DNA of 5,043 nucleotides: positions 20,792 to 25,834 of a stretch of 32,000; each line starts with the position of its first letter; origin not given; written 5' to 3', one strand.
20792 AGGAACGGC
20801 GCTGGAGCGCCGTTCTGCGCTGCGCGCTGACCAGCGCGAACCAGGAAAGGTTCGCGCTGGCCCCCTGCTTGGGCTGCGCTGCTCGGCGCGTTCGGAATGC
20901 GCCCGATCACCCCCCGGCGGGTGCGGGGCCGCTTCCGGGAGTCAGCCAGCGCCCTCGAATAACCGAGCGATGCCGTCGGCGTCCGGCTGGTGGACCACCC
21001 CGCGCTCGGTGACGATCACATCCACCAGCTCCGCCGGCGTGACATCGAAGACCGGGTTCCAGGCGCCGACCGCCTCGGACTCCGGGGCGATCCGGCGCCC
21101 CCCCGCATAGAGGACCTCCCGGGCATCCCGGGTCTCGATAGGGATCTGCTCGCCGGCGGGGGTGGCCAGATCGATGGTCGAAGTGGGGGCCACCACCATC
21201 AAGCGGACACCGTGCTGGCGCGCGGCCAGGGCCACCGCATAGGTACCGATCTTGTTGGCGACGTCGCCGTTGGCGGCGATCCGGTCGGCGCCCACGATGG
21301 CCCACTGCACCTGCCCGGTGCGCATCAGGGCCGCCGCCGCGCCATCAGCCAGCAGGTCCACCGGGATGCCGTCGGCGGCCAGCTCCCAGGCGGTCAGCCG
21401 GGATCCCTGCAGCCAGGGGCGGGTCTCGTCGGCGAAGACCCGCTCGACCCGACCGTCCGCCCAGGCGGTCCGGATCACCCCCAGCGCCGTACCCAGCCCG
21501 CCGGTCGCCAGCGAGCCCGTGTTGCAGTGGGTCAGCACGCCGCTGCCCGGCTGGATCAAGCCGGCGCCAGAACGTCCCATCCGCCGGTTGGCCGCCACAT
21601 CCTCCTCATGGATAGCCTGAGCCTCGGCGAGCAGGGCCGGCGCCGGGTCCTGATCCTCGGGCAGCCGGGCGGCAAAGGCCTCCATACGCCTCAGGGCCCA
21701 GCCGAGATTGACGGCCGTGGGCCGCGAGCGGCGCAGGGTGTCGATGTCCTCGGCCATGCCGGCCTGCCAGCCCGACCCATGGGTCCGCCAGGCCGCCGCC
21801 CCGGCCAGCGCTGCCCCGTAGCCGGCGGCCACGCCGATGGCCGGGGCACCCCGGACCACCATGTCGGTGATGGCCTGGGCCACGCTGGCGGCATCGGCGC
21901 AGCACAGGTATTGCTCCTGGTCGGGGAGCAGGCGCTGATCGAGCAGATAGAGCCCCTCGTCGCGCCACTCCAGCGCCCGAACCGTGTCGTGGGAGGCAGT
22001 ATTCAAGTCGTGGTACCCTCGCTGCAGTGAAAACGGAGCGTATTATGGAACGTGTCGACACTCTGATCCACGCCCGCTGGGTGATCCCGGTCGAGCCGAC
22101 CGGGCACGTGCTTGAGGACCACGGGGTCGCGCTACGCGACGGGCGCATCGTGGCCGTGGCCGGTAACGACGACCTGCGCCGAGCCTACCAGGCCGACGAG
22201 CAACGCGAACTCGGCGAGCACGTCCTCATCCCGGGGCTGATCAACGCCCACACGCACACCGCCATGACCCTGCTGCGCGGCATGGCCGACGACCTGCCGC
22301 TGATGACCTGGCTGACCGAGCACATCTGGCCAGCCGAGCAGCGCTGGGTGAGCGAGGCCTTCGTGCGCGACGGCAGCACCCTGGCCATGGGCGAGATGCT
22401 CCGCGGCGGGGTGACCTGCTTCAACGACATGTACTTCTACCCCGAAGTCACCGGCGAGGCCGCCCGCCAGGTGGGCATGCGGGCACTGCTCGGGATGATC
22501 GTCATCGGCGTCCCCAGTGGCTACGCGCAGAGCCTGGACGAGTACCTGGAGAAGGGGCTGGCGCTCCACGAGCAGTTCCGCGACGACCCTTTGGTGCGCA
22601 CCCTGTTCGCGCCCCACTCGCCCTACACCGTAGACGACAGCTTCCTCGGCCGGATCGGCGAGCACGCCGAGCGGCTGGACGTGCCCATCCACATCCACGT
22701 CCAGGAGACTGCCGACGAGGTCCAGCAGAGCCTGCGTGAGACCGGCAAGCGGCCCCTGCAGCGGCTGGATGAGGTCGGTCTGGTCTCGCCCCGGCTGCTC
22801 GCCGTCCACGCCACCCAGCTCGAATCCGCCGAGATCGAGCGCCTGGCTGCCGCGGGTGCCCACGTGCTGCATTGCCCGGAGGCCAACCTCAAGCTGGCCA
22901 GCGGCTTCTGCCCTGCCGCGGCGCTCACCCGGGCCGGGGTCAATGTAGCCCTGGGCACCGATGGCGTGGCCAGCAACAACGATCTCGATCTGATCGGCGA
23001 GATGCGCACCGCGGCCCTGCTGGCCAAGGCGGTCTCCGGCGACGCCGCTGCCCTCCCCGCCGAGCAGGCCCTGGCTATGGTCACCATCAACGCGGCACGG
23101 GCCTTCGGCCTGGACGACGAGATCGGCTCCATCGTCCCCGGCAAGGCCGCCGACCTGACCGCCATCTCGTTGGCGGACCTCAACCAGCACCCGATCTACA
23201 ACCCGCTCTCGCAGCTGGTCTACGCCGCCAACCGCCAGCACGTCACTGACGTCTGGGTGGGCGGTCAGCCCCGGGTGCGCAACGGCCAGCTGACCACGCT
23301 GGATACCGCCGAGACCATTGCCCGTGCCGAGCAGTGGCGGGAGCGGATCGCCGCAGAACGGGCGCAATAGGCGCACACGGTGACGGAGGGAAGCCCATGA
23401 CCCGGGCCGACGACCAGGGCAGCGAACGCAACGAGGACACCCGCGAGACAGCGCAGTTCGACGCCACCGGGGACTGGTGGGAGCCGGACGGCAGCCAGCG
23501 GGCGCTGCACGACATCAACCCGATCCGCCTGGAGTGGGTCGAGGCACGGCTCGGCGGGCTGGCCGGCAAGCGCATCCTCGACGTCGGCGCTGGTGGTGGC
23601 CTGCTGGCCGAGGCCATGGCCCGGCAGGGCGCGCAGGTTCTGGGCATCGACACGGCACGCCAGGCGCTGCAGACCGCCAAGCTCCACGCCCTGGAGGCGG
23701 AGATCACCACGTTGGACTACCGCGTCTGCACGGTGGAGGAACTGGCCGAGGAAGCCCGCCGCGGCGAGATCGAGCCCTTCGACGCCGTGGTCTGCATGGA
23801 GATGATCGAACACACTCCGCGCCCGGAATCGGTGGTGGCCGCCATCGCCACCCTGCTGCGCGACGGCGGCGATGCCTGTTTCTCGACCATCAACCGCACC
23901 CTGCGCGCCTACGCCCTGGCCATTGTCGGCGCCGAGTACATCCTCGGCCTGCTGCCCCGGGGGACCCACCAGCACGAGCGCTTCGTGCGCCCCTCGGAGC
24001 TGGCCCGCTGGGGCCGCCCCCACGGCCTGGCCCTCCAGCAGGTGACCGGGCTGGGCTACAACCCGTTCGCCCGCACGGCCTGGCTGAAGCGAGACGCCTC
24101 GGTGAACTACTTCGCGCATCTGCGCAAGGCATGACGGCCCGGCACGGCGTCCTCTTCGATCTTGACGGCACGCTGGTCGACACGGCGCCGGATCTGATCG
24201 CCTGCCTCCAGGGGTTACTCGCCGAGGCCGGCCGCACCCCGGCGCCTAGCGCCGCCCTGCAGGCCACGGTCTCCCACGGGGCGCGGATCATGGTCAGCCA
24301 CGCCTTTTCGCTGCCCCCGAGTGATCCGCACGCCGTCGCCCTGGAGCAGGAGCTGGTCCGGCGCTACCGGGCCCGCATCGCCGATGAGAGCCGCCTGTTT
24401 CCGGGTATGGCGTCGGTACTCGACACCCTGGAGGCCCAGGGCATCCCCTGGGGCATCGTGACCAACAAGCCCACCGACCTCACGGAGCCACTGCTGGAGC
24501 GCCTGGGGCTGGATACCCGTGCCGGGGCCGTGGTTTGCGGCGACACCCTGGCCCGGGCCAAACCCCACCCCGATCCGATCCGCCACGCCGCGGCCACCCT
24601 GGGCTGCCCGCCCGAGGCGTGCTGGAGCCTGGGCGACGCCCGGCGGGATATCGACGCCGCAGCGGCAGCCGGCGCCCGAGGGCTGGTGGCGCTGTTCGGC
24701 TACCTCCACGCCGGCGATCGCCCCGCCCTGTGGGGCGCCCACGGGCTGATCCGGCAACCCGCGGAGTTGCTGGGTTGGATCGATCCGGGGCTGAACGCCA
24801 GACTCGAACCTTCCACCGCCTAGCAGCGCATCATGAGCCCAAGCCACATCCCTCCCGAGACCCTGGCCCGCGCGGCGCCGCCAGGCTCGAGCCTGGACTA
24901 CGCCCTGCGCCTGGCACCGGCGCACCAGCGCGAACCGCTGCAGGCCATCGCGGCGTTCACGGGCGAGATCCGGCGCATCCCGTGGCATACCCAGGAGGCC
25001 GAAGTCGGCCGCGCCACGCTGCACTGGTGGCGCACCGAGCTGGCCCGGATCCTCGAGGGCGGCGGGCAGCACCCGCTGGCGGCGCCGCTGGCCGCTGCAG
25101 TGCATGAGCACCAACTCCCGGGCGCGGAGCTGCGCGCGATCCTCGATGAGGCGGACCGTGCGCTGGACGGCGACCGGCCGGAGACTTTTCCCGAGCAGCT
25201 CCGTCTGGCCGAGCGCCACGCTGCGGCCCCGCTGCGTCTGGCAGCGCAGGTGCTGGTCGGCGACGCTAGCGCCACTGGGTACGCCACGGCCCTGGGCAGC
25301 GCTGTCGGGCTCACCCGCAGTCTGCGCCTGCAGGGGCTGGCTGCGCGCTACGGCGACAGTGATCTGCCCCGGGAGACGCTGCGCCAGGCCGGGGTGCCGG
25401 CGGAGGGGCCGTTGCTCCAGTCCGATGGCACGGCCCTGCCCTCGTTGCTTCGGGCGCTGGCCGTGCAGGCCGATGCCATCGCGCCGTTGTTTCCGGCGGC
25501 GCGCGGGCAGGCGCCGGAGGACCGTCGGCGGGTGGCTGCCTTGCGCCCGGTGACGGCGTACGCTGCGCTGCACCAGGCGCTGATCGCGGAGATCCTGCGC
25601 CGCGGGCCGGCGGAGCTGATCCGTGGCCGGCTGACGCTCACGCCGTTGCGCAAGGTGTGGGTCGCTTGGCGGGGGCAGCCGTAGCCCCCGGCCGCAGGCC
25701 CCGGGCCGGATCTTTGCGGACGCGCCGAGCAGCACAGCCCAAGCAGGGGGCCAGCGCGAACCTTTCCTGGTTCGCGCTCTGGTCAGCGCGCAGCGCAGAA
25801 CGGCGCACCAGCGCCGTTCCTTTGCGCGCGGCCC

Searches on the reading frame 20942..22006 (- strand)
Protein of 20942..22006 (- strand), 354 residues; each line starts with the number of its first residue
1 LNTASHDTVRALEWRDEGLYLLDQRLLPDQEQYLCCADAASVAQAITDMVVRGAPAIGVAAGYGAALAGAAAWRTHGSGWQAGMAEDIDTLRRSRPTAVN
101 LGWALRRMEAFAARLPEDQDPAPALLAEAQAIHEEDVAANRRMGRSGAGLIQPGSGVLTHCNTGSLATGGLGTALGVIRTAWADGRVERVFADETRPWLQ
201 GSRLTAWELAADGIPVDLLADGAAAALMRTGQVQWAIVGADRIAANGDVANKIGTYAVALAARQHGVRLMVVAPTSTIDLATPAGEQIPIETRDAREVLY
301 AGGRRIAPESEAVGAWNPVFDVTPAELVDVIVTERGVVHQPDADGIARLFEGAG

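Call 26: search_protein_families(library=pfam, proteins=[window:20942-22006:-])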
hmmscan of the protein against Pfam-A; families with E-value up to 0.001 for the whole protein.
window:20942-22006:- (354 aa): 1 family
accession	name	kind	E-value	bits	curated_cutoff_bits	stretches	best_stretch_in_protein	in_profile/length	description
PF01008.23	IF-2B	-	5.7e-77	259.1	22.4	1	51-338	2-278/280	Initiation factor 2 subunit family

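Call 48: find_homologous_proteins(query=window:20942-22006:-, max_evalue=1e-80)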
Query window:20942-22006:- (354 aa): 7626 proteins with E <= 1e-80 among 8000 candidates; the best 120 are listed.
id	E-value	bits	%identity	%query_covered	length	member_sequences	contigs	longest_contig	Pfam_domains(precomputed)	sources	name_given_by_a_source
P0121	2.1e-226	769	100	100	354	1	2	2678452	PF01008.24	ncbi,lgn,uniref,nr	ncbi:S-methyl-5-thioribose-1-phosphate isomerase [Halorhodospira halophila]|uniref:Methylthioribose-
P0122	1.6e-205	700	91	100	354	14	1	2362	PF01008.24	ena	-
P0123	1.6e-176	605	81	100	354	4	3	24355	PF01008.24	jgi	-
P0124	1.3e-175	602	81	100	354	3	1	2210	PF01008.24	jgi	-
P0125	4.4e-175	600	79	100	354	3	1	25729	PF01008.24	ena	-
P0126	2.0e-173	595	78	99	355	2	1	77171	PF01008.24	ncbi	-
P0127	7.4e-170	583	77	99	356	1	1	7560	PF01008.24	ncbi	-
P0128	4.0e-167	574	75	99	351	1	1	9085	PF01008.24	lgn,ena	-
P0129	1.7e-165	568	76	99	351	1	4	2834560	PF01008.24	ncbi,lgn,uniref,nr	ncbi:S-methyl-5-thioribose-1-phosphate isomerase [Halorhodospira halochloris]|uniref:Methylthioribos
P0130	5.9e-165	567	75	99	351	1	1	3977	PF01008.24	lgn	-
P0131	1.9e-162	558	73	99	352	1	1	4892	PF01008.24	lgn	-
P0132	6.5e-159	547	78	94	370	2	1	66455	PF01008.24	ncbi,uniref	ncbi:S-methyl-5-thioribose-1-phosphate isomerase [Halorhodospira abdelmalekii]|uniref:S-methyl-5-thi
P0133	2.6e-158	545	74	100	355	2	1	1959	PF01008.24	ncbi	-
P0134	8.2e-157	540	73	98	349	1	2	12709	PF01008.24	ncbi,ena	-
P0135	1.9e-150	519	74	95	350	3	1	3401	PF01008.24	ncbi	ncbi:MAG: S-methyl-5-thioribose-1-phosphate isomerase [Halorhodospira sp.]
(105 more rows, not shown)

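Call 49: find_encoding_contigs(protein=P0123, flank=2500, max_places=2)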
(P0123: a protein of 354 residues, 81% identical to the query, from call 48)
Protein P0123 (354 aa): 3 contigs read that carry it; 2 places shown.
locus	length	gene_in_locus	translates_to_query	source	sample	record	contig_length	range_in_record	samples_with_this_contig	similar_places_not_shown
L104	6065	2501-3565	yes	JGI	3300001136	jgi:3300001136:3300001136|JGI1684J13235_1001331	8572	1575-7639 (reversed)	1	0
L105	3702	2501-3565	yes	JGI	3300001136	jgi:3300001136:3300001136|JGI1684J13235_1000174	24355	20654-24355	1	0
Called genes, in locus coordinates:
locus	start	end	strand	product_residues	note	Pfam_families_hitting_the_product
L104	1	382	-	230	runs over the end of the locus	PF00702:Hydrolase, PF12710:HAD, PF13419:HAD_2, PF13242:Hydrolase_like (weak)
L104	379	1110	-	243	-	PF02353:CMAS (weak), PF06325:PrmA (weak), PF13489:Methyltransf_23, PF08003:Methyltransf_9 (weak), PF13847:Methyltransf_31, PF08241:Methyltransf_11, PF08242:Methyltransf_12, PF13649:Methyltransf_25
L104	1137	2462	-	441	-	PF01979:Amidohydro_1, PF07969:Amidohydro_3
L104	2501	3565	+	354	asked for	PF01008:IF-2B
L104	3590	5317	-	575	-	PF00999:Na_H_Exchanger, PF02080:TrkA_C (weak), PF03471:CorC_HlyC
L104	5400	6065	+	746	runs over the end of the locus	?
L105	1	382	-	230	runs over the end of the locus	PF00702:Hydrolase, PF12710:HAD, PF13419:HAD_2, PF13242:Hydrolase_like (weak)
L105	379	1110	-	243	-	PF02353:CMAS (weak), PF06325:PrmA (weak), PF13489:Methyltransf_23, PF08003:Methyltransf_9 (weak), PF13847:Methyltransf_31, PF08241:Methyltransf_11, PF08242:Methyltransf_12, PF13649:Methyltransf_25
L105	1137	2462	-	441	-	PF01979:Amidohydro_1, PF07969:Amidohydro_3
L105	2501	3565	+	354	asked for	PF01008:IF-2B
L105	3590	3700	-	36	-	?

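Call 50: find_encoding_contigs(protein=P0126, flank=2500, max_places=2)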
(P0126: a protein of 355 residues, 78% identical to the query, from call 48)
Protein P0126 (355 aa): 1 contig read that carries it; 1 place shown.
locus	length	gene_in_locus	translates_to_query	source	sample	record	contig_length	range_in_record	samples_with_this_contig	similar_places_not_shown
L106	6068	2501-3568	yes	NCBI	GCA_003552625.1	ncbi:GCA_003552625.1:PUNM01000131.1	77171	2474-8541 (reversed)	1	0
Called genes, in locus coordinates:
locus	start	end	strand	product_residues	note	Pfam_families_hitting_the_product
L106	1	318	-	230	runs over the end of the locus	PF00702:Hydrolase, PF12710:HAD, PF13419:HAD_2, PF13242:Hydrolase_like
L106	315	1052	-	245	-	PF06325:PrmA (weak), PF13489:Methyltransf_23, PF08003:Methyltransf_9 (weak), PF08241:Methyltransf_11, PF08242:Methyltransf_12, PF13649:Methyltransf_25, PF13847:Methyltransf_31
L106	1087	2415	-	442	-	PF22039:HUTI_composite_bact (weak), PF01979:Amidohydro_1, PF07969:Amidohydro_3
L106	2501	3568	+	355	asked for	PF01008:IF-2B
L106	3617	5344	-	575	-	PF00999:Na_H_Exchanger, PF02080:TrkA_C (weak), PF03471:CorC_HlyC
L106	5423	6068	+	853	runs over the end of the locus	PF00521:DNA_topoisoIV, PF03989:DNA_gyraseA_C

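Call 51: find_encoding_contigs(protein=P0132, flank=2500, max_places=2)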
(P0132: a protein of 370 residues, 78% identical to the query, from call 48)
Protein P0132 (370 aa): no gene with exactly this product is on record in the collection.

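Call 85: find_encoding_contigs(protein=P0121, flank=6000, max_places=4)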
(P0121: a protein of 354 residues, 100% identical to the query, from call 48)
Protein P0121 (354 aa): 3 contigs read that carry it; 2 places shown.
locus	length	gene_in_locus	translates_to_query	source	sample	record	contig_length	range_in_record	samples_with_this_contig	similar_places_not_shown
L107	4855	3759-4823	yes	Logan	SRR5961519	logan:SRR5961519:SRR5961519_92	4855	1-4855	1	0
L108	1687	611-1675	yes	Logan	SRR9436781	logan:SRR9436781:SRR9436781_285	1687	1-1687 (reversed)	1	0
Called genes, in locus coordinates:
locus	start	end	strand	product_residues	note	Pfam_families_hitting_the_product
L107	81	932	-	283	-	PF00494:SQS_PSY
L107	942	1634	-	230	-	PF00702:Hydrolase, PF12710:HAD, PF13419:HAD_2, PF13242:Hydrolase_like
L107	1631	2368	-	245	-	PF02353:CMAS (weak), PF06325:PrmA (weak), PF13489:Methyltransf_23, PF08003:Methyltransf_9 (weak), PF08241:Methyltransf_11, PF08242:Methyltransf_12, PF13649:Methyltransf_25, PF13847:Methyltransf_31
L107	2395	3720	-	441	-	PF01979:Amidohydro_1, PF07969:Amidohydro_3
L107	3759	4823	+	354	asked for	PF01008:IF-2B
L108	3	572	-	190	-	?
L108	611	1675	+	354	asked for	PF01008:IF-2B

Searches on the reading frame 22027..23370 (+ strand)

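Call 81: search_protein_families(library=pfam, proteins=[window:22027-23370:+], max_evalue=0.00001)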
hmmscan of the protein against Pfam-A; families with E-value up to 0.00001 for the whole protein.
window:22027-23370:+ (447 aa): 2 families
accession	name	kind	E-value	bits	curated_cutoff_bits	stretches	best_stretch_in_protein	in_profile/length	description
PF01979.26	Amidohydro_1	-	1.7e-71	241.7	25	1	66-414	1-343/345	Amidohydrolase family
PF07969.17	Amidohydro_3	-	3.9e-21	76.5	29.7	1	207-415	264-470/472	Amidohydrolase family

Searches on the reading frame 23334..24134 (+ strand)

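Call 81: search_protein_families(library=pfam, proteins=[window:23334-24134:+], max_evalue=0.00001)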
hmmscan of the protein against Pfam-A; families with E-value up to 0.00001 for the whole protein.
window:23334-24134:+ (266 aa): 8 families
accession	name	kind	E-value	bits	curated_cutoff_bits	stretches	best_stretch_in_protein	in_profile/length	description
PF13489.12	Methyltransf_23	-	1.7e-21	77.1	27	1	75-236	20-163/164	Methyltransferase domain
PF08241.18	Methyltransf_11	-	1.3e-16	61.4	21.2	1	82-182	1-94/95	Methyltransferase domain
PF13649.12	Methyltransf_25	-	4.1e-15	56.7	27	1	81-179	1-97/97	Methyltransferase domain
PF08242.18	Methyltransf_12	-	2e-14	54.6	30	1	82-179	1-96/98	Methyltransferase domain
PF13847.12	Methyltransf_31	-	4e-14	53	27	1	78-187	4-113/145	Methyltransferase domain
PF08003.17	Methyltransf_9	-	4.1e-07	29.7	23.8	1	68-185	106-219/315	Protein of unknown function (DUF1698)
PF02353.26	CMAS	-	5.1e-07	29.7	27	1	73-189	58-170/273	Mycolic acid cyclopropane synthetase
PF06325.19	PrmA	-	1.3e-06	28.5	22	1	66-184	152-259/296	Ribosomal protein L11 methyltransferase (PrmA)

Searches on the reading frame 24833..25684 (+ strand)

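Call 26: search_protein_families(library=pfam, proteins=[window:24833-25684:+])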
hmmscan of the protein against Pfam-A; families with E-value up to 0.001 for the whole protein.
window:24833-25684:+ (283 aa): 1 family
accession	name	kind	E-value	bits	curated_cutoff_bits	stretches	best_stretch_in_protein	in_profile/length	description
PF00494.24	SQS_PSY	-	1.1e-25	91.3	26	1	19-272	6-262/263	Squalene/phytoene synthase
